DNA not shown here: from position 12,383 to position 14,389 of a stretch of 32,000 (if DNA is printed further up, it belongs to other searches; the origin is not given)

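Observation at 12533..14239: FtsA actin fold fused in frame to a ribulose-phosphate 3-epimerase barrel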

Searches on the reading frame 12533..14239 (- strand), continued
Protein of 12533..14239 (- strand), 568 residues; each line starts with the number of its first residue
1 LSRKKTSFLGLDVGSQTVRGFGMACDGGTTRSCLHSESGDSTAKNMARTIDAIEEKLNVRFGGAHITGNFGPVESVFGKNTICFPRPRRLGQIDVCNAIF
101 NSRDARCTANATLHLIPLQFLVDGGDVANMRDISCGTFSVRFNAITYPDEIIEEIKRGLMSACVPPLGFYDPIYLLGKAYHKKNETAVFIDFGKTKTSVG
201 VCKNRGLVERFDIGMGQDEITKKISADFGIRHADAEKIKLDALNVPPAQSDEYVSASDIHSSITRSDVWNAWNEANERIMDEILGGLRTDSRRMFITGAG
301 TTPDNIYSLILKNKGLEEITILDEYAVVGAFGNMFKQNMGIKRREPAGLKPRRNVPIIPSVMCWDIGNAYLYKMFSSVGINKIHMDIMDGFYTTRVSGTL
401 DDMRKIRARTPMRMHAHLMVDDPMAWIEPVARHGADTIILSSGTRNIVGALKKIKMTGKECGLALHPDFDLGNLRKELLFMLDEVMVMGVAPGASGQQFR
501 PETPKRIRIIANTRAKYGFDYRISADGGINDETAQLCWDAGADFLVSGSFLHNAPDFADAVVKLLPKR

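Call 49: search_protein_representatives(alignment_id=A1)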
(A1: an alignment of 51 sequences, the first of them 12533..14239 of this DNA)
Query: 51 sequences, 592 profile positions. Proteins with E-value up to 0.001 (for the whole library): 27827; up to 1e-10: 13602; up to 1e-30: 1408. The best 150 are listed.
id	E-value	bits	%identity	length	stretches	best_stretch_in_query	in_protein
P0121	5.2e-261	884.1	-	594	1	1-591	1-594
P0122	1.0e-228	777.5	-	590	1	1-591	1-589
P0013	2.5e-215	733.2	-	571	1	1-591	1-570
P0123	4.6e-214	729.1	-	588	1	1-590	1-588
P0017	4.1e-211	719.3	-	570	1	3-591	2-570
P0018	2.0e-196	670.8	-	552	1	5-591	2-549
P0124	8.4e-193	658.8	-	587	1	1-591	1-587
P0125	7.2e-192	655.7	-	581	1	1-590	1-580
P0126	3.1e-185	633.9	-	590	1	3-591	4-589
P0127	9.4e-180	615.7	-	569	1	21-591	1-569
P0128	1.3e-178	612.0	-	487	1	1-457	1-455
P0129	3.8e-173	593.9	-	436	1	158-591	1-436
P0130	4.6e-169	580.4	-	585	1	1-591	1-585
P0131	1.7e-160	552.1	-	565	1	1-591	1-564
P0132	1.7e-159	548.9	-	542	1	41-590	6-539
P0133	1.1e-152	526.4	-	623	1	2-591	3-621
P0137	2.2e-126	439.5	-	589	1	1-591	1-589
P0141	2.4e-114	399.8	-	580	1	1-591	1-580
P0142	1.0e-109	384.5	-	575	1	1-590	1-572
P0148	5.2e-49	184.0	-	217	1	382-590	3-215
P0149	7.8e-49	183.4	-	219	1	381-588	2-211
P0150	5.5e-48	180.6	-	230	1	376-587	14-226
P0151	5.6e-48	180.6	-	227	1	372-580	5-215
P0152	1.1e-47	179.6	-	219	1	383-588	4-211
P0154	1.6e-47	179.1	-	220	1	378-589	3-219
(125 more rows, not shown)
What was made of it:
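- About 22 clusters at 50% identity, then a sharp score drop to stand-alone Rpe (call 49).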

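Call 60: fold_search(model_id=the predicted structure, library=pdb)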
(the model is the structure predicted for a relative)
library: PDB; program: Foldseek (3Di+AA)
matches with E <= 10: 1851; with E <= 0.001: 1175
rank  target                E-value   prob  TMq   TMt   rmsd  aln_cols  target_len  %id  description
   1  1e4g                  1.2e-23  1.00  0.47  0.71   3.9       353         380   17  FtsA (ATP-bound form) from Thermotoga maritima (released 2000-10-18)
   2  7q6i_B                4.3e-23  1.00  0.49  0.74   4.3       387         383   19  Vibrio maritimus FtsA 1-396 ATP and FtsN 1-29, bent tetramers in double filament arrangement (released 2022-09-21)
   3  4a2a_A                1.8e-22  1.00  0.47  0.72   3.6       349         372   17  Thermotoga maritima FtsA:FtsZ(336-351) (released 2012-04-25)
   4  7q6g                  2.4e-22  1.00  0.50  0.74   4.4       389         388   17  Xenorhabdus poinarii FtsA 1-396 ADP (released 2022-09-21)
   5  7q6i_D                2.7e-22  1.00  0.47  0.75   4.0       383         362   19  Vibrio maritimus FtsA 1-396 ATP and FtsN 1-29, bent tetramers in double filament arrangement (released 2022-09-21)
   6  7q6f_A                2.9e-22  1.00  0.50  0.75   4.2       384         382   19  Vibrio maritimus FtsA 1-396 ATP, double filament (released 2022-09-21)
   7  3wt0_D                3.2e-22  1.00  0.47  0.70   5.1       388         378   13  Crystal Structure Analysis of Cell Division Protein (released 2015-04-29)
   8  3wt0_C                6.1e-22  1.00  0.47  0.71   5.1       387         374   14  Crystal Structure Analysis of Cell Division Protein (released 2015-04-29)
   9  3wt0_A                6.5e-22  1.00  0.47  0.70   5.2       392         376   14  Crystal Structure Analysis of Cell Division Protein (released 2015-04-29)
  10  4a2a_B                1.1e-21  1.00  0.48  0.73   3.8       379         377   17  Thermotoga maritima FtsA:FtsZ(336-351) (released 2012-04-25)
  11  7q6d                  1.2e-21  1.00  0.48  0.72   4.4       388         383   16  E. coli FtsA 1-405 ATP 3 Ni (released 2022-09-21)
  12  1e4f                  2.8e-21  1.00  0.46  0.69   3.9       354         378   18  FtsA (apo form) from Thermotoga maritima (released 2000-10-18)
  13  3wqu_B                2.8e-21  1.00  0.44  0.66   5.8       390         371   13  Staphylococcus aureus FtsA complexed with ATP (released 2014-10-08)
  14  3wqt_C                3.5e-21  1.00  0.46  0.70   5.4       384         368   13  Staphylococcus aureus FtsA complexed with AMPPNP (released 2014-10-08)
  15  4a2b                  3.9e-21  1.00  0.49  0.73   3.7       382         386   17  Thermotoga maritima FtsA with ATP gamma S (released 2012-04-25)
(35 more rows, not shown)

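Call 62: list_cluster_members(proteins=[P0133, P0137, P0141, P0142, P0148, P0149, P0150, P0151, P0152, P0154])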
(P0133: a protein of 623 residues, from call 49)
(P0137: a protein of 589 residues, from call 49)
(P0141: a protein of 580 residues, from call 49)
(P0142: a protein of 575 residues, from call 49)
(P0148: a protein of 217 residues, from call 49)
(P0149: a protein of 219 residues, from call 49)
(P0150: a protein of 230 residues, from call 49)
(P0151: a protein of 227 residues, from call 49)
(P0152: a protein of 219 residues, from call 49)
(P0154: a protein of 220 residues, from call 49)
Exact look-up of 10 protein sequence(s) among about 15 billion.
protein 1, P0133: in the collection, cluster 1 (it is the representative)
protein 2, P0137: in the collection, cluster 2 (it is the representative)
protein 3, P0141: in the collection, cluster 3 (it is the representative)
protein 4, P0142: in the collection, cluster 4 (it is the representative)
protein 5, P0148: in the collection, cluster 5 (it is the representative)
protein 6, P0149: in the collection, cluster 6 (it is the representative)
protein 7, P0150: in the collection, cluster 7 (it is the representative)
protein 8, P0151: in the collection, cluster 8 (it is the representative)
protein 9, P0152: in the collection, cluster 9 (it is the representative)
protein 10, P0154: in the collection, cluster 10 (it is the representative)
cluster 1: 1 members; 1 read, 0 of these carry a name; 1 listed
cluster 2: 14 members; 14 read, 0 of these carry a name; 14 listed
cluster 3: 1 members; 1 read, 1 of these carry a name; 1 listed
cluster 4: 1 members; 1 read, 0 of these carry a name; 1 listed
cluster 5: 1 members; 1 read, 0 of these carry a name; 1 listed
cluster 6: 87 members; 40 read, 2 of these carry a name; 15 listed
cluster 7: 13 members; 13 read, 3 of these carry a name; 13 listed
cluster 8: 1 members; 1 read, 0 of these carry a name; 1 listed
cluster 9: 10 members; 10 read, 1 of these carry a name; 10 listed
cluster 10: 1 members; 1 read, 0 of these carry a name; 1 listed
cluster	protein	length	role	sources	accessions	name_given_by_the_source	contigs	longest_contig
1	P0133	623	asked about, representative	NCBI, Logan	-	-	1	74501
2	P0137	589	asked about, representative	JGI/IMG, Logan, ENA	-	-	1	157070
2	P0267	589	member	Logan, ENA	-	-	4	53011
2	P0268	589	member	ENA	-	-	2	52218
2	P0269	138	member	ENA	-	-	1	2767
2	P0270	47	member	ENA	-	-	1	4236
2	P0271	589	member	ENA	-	-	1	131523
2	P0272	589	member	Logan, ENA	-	-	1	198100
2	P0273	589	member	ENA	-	-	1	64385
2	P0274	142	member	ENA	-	-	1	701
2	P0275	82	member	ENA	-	-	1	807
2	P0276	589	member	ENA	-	-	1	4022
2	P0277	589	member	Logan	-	-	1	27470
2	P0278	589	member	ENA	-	-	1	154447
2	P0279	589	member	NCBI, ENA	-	-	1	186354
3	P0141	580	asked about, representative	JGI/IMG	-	ribulose-phosphate 3-epimerase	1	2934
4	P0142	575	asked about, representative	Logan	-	-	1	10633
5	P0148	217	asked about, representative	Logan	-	-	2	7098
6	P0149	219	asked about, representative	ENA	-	-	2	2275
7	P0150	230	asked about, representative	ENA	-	-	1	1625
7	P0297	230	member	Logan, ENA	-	-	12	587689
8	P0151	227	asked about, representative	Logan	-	-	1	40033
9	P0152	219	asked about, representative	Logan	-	-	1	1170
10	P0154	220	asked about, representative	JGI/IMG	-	-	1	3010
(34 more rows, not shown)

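Call 63: find_encoding_contigs(protein=P0297, flank=10000, max_places=3)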
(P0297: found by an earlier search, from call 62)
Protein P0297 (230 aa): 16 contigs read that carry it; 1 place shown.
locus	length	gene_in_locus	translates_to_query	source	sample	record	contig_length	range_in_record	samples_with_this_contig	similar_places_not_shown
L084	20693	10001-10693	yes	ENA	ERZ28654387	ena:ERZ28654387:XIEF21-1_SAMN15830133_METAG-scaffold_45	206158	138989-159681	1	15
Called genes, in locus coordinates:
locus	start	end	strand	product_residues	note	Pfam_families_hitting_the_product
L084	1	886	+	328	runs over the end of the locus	PF01018:GTP1_OBG, PF01926:MMR_HSR1, PF02421:FeoB_N, PF16897:MMR_HSR1_Xtn (weak)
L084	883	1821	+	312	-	PF05704:Caps_synth, PF04488:Gly_transf_sug (weak)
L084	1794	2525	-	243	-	PF00005:ABC_tran, PF13304:AAA_21 (faint), PF12399:BCA_ABC_TP_C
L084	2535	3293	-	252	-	PF03968:LptD_N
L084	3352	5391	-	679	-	PF22745:Nlig-Ia, PF01653:DNA_ligase_aden, PF03120:OB_DNA_ligase, PF03119:DNA_ligase_ZBD, PF12826:HHH_2, PF14520:HHH_5 (weak), PF00533:BRCT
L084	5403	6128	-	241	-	PF20260:PUA_4, PF04452:Methyltrans_RNA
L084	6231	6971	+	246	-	PF08478:POTRA_1 (faint), PF03799:FtsQ_DivIB_C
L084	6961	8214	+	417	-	PF02491:SHS2_FTSA, PF11104:PilM_2 (weak), PF06723:MreB_Mbl, PF14450:FtsA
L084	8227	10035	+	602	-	PF00664:ABC_membrane, PF00005:ABC_tran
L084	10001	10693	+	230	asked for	PF00834:Ribul_P_3_epim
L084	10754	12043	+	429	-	PF00535:Glycos_transf_2, PF10111:Glyco_tranf_2_2, PF13641:Glyco_tranf_2_3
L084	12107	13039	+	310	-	PF00890:FAD_binding_2 (faint), PF01266:DAO (faint), PF03486:HI0933_like (faint), PF07992:Pyr_redox_2, PF12831:FAD_oxidored (faint), PF13738:Pyr_redox_3, PF00070:Pyr_redox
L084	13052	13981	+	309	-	PF17827:PrmC_N, PF03602:Cons_hypoth95 (weak), PF02384:N6_Mtase (weak), PF05175:MTS, PF06325:PrmA, PF13649:Methyltransf_25 (weak), PF13847:Methyltransf_31, PF07669:Eco57I (weak)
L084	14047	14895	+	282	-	PF11449:ArsP_2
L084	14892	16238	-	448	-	PF13742:tRNA_anti_2, PF01336:tRNA_anti-codon (weak), PF02601:Exonuc_VII_L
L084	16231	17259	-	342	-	PF00814:TsaD, PF22521:HypF_C_2 (weak)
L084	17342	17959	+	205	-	PF00691:OmpA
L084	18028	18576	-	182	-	-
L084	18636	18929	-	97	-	-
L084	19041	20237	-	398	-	PF00162:PGK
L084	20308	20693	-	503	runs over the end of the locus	PF00691:OmpA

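Call 69: find_encoding_contigs(protein=P0151, flank=6000, max_places=2)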
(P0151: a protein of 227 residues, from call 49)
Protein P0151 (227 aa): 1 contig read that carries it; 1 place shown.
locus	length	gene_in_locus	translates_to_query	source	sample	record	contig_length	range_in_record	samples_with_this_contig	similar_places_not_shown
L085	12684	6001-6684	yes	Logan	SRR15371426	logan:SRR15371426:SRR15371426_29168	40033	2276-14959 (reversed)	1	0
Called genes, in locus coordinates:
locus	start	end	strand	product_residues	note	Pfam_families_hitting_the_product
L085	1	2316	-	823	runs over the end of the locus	PF02518:HATPase_c, PF00204:DNA_gyraseB, PF01751:Toprim, PF00986:DNA_gyraseB_C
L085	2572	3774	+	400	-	PF00155:Aminotran_1_2, PF03841:SelA (faint)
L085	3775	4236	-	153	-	PF03652:RuvX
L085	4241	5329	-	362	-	PF00483:NTP_transferase, PF22640:ManC_GMP_beta-helix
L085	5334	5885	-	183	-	PF01327:Pep_deformylase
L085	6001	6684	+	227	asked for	PF00834:Ribul_P_3_epim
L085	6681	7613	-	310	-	PF00890:FAD_binding_2 (faint), PF01266:DAO (faint), PF03486:HI0933_like (faint), PF07992:Pyr_redox_2, PF13738:Pyr_redox_3, PF00070:Pyr_redox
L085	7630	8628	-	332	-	PF08392:FAE1_CUT1_RppA, PF08545:ACP_syn_III, PF02797:Chal_sti_synt_C (weak), PF08541:ACP_syn_III_C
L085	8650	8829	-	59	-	PF01783:Ribosomal_L32p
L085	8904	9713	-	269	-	PF03255:ACCA, PF01039:Carboxyl_trans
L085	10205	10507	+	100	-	PF01649:Ribosomal_S20p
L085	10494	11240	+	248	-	-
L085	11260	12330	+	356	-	PF03054:tRNA_Me_trans, PF20259:tRNA_Me_trans_M, PF20258:tRNA_Me_trans_C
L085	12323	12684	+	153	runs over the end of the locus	PF02502:LacAB_rpiB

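Call 70: find_encoding_contigs(protein=P0148, flank=6000, max_places=2)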
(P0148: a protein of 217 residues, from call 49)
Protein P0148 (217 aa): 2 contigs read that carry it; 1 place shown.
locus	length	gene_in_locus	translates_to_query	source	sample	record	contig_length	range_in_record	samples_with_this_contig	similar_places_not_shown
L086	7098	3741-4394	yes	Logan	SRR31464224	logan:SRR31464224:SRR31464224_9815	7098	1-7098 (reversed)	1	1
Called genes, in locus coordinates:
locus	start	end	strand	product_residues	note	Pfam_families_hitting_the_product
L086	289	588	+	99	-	PF02302:PTS_IIB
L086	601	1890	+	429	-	PF03611:EIIC-GAT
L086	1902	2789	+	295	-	PF00701:DHDPS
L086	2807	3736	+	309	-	PF00389:2-Hacid_dh, PF02826:2-Hacid_dh_C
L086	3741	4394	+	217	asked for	PF00834:Ribul_P_3_epim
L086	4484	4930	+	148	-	PF00359:PTS_EIIA_2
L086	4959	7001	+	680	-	PF08220:HTH_DeoR (faint), PF08279:HTH_11 (faint), PF05043:Mga, PF00874:PRD, PF00359:PTS_EIIA_2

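Call 71: find_encoding_contigs(protein=P0133, flank=8000, max_places=2)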
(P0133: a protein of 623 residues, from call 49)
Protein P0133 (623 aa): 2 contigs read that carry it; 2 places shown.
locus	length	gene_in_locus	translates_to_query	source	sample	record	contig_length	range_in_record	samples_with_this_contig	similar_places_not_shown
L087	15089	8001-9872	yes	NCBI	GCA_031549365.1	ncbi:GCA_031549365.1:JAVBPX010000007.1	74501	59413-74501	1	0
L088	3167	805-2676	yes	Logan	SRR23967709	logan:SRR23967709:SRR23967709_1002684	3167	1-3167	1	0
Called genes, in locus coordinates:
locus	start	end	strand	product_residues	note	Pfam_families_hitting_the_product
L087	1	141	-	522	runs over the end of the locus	PF00501:AMP-binding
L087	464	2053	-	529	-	PF00501:AMP-binding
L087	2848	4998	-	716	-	PF02534:T4SS-DNA_transf, PF10412:TrwB_AAD_bind, PF12696:TraG-D_C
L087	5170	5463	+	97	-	-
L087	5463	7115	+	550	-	PF03717:PBP_dimer, PF00905:Transpeptidase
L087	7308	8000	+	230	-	PF03799:FtsQ_DivIB_C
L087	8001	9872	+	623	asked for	PF02491:SHS2_FTSA, PF06723:MreB_Mbl, PF11104:PilM_2 (weak), PF14450:FtsA, PF00834:Ribul_P_3_epim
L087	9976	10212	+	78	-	PF00830:Ribosomal_L28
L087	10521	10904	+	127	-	-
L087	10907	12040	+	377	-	PF13477:Glyco_trans_4_2, PF13439:Glyco_transf_4, PF13579:Glyco_trans_4_4, PF20706:GT4-conflict (weak), PF00534:Glycos_transf_1, PF13692:Glyco_trans_1_4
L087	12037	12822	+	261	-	PF20260:PUA_4, PF04452:Methyltrans_RNA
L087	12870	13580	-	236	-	PF03099:BPL_LplA_LipB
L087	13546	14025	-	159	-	-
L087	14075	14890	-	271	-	PF17827:PrmC_N (faint), PF05175:MTS, PF13489:Methyltransf_23 (weak), PF01170:UPF0020 (faint), PF08242:Methyltransf_12 (weak), PF13649:Methyltransf_25 (weak), PF13847:Methyltransf_31, PF07669:Eco57I (faint)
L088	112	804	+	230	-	PF03799:FtsQ_DivIB_C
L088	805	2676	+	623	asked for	PF02491:SHS2_FTSA, PF06723:MreB_Mbl, PF11104:PilM_2 (weak), PF14450:FtsA, PF00834:Ribul_P_3_epim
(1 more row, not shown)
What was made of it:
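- ftsI-ftsQ-fusion in the deepest-branching member, P0133 (call 71).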
